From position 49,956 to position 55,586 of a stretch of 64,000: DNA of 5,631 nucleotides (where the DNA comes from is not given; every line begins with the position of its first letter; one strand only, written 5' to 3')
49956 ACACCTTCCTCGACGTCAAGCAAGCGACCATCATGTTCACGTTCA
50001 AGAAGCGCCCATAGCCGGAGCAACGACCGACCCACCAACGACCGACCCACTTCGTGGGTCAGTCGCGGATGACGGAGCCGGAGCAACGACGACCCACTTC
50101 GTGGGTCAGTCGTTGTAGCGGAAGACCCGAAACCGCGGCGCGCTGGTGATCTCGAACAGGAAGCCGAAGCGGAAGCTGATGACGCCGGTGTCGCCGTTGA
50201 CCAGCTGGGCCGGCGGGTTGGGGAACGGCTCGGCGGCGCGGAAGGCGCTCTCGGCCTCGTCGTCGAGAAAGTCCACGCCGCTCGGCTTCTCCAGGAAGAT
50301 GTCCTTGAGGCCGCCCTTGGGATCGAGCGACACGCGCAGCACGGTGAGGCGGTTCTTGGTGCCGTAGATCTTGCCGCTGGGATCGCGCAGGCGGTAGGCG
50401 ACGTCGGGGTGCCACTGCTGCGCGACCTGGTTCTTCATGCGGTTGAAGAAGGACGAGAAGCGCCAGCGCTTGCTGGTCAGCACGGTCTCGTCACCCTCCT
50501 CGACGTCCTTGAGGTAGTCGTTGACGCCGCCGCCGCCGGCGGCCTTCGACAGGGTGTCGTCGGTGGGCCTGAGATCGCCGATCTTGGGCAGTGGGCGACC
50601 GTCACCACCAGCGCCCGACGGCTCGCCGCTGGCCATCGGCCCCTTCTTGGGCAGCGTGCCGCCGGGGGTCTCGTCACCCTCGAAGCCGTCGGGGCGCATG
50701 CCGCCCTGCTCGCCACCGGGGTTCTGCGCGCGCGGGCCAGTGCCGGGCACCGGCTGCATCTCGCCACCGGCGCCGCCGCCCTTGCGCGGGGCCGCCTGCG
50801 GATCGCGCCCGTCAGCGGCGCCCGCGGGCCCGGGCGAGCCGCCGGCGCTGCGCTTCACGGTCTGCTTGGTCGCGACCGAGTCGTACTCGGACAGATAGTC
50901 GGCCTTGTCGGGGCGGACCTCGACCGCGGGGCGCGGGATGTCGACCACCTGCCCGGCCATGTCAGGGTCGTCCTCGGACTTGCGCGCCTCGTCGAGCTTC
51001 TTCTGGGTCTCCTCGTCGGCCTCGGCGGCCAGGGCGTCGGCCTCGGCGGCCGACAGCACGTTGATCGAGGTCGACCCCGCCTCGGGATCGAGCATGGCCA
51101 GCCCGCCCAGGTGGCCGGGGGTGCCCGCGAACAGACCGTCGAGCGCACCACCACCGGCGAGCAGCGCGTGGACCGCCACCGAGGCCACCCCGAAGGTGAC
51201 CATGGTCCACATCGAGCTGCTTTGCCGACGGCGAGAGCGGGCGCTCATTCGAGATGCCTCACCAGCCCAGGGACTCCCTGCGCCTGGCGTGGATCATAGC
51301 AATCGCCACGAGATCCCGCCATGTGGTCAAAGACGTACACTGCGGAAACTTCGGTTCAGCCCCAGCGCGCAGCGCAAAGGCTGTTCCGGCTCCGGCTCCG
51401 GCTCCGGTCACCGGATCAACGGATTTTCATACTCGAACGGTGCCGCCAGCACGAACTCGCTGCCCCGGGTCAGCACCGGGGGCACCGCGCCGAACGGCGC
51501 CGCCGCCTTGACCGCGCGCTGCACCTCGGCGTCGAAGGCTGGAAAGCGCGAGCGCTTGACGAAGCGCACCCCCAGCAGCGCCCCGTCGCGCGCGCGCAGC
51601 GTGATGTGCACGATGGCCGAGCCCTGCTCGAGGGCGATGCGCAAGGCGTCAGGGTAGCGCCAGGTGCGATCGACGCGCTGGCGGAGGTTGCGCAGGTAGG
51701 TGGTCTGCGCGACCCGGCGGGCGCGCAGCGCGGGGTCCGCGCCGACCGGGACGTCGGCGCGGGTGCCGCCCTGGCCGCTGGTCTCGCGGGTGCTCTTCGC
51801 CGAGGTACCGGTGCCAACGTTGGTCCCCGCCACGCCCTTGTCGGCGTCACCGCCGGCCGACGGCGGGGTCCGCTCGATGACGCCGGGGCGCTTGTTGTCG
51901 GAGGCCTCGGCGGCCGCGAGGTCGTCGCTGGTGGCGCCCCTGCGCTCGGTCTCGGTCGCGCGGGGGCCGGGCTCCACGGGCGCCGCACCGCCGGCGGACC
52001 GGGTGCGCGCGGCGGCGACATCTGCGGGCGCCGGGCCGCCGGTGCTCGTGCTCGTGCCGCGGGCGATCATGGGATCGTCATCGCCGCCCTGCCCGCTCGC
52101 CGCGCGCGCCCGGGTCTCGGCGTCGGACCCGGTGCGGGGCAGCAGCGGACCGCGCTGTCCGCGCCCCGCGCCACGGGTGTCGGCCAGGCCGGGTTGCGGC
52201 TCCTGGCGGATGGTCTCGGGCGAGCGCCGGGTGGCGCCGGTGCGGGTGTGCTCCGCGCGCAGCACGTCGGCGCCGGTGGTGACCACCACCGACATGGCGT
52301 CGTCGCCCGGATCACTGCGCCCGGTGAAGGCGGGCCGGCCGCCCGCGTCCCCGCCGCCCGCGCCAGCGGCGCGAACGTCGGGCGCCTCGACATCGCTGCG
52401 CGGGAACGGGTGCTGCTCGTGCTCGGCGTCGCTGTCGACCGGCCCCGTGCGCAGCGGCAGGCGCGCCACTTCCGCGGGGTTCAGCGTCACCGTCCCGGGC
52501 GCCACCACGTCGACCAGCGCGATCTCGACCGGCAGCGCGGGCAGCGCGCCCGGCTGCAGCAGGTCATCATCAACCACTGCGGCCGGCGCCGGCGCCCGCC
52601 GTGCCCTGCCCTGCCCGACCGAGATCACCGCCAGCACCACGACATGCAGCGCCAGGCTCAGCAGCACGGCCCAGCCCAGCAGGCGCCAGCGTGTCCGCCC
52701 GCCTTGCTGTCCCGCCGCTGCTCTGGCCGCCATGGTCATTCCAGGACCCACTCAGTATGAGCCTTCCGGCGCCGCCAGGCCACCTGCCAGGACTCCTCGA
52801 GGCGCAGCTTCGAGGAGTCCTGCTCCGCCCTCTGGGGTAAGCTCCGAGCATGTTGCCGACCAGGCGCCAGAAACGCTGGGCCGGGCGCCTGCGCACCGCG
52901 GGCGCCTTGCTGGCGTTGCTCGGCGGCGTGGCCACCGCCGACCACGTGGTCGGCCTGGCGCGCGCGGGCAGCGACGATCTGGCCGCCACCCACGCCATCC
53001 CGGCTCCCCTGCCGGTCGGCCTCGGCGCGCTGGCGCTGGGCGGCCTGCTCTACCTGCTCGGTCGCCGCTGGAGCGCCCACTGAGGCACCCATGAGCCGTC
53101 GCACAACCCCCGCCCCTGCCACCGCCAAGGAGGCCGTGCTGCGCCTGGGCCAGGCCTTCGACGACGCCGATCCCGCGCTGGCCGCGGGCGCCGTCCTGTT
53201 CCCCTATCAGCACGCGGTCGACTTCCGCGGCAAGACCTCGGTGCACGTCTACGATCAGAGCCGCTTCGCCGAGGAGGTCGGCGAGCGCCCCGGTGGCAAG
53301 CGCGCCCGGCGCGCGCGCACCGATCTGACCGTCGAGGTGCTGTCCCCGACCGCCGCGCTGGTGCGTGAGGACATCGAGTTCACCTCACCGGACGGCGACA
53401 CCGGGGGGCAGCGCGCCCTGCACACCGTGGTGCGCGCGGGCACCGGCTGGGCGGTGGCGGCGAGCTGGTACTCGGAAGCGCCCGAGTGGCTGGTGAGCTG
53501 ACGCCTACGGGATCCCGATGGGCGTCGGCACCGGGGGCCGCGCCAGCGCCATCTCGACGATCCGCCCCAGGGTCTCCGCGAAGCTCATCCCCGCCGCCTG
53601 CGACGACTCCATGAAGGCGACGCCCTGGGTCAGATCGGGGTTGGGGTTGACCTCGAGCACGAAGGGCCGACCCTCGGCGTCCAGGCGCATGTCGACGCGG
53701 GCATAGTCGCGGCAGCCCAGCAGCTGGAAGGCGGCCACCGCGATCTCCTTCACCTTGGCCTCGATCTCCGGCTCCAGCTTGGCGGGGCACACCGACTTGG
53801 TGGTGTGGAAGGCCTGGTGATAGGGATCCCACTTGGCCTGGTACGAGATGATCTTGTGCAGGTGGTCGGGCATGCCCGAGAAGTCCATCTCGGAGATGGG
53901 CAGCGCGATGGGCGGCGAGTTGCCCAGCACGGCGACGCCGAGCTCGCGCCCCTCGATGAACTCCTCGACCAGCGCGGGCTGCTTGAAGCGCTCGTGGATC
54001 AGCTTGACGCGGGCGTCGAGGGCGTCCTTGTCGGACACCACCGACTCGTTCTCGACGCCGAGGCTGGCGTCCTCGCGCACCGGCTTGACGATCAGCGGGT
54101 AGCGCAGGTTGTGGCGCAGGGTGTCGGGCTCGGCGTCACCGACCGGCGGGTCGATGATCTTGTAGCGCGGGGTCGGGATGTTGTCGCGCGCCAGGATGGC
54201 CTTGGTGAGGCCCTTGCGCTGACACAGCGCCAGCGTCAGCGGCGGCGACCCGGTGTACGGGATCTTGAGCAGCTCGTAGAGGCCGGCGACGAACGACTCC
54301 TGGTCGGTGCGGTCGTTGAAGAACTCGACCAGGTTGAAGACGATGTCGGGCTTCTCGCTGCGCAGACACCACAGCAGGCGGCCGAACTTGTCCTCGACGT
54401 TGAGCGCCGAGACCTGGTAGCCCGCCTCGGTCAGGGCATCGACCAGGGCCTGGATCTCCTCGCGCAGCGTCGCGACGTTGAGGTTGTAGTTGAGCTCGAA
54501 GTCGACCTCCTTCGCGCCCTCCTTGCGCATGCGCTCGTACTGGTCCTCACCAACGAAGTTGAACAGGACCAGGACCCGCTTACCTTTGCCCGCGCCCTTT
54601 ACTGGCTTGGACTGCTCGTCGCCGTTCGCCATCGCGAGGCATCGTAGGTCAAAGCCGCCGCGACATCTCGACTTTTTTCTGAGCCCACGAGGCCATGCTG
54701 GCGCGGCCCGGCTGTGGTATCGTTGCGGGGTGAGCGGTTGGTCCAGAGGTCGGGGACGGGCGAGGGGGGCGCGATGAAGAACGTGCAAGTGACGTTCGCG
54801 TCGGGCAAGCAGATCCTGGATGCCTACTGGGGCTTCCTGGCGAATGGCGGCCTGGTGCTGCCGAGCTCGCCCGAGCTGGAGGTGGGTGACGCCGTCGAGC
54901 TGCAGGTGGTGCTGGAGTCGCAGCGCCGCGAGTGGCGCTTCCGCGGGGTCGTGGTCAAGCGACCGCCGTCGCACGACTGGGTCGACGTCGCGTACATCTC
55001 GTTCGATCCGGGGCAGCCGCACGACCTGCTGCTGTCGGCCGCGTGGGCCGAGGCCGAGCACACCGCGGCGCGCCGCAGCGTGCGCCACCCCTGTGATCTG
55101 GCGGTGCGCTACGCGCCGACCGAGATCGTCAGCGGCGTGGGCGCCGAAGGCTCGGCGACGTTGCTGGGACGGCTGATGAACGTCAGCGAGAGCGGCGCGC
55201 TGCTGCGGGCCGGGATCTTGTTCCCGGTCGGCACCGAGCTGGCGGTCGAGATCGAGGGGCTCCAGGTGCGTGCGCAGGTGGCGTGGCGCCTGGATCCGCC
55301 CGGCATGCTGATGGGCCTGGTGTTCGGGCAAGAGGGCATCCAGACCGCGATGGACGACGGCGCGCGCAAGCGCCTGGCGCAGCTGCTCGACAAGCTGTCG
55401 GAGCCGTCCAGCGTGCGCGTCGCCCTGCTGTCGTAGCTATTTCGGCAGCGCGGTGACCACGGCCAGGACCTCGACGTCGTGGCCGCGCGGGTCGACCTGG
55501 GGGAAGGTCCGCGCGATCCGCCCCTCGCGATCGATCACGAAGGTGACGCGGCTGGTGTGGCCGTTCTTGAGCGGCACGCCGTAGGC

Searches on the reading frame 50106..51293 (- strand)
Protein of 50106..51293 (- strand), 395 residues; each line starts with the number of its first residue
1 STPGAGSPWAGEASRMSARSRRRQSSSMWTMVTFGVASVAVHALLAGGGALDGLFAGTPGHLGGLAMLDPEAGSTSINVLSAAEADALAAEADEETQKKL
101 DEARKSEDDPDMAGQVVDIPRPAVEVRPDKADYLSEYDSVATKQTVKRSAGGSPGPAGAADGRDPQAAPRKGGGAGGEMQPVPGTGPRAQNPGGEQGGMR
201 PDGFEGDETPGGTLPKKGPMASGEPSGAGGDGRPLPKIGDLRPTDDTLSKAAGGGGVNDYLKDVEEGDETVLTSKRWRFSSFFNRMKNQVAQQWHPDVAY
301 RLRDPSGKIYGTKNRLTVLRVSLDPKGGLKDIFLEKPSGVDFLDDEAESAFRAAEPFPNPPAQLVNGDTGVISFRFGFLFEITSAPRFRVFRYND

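Call 72: search_protein_families(library=pfam, proteins=[window:50106-51293:-], max_evalue=0.0001)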
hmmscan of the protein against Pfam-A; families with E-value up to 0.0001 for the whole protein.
window:50106-51293:- (395 aa): 1 family
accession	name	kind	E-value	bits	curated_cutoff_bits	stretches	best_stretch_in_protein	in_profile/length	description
PF13103.11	TonB_2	-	2.6e-06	27.9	22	1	303-363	17-73/85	TonB C terminal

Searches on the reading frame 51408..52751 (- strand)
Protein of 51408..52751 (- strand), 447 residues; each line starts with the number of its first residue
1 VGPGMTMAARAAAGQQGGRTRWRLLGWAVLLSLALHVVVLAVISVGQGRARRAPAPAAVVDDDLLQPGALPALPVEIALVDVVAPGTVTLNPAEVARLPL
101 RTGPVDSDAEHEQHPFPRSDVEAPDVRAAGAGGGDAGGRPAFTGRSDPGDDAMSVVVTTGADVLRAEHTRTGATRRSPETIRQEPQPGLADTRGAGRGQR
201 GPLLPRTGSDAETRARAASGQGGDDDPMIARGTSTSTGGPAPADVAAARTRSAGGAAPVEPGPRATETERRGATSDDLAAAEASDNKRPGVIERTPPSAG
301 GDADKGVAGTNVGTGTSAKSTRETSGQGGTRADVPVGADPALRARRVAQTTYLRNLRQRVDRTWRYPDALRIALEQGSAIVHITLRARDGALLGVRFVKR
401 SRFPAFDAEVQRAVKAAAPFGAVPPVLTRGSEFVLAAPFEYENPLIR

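Call 72: search_protein_families(library=pfam, proteins=[window:51408-52751:-], max_evalue=0.0001)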
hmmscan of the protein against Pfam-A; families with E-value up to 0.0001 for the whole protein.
window:51408-52751:- (447 aa): 2 families
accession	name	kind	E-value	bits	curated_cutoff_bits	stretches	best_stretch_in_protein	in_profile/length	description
PF13103.11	TonB_2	-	3.6e-10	40.3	22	1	351-426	3-73/85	TonB C terminal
PF03544.19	TonB_C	-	8.1e-05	23.4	24.6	0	365-425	4-62/79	Gram-negative bacterial TonB protein C-terminal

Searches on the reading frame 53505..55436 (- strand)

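Call 72: search_protein_families(library=pfam, proteins=[window:53505-55436:-], max_evalue=0.0001)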
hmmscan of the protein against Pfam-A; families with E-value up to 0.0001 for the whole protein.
window:53505-55436:- (643 aa): 4 families
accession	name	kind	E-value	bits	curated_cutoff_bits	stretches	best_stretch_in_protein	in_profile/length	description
PF07478.18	Dala_Dala_lig_C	-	1.2e-35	123.3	24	1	418-628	5-204/204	D-ala D-ala ligase C-terminus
PF02655.19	ATP-grasp_3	-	4.9e-06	27.2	23.2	1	410-599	6-156/160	ATP-grasp domain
PF13535.11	ATP-grasp_4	-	9.2e-06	25.8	27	0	445-598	2-150/160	ATP-grasp domain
PF08443.16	RimK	-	8.3e-05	22.7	21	0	557-604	126-171/188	RimK-like ATP-grasp domain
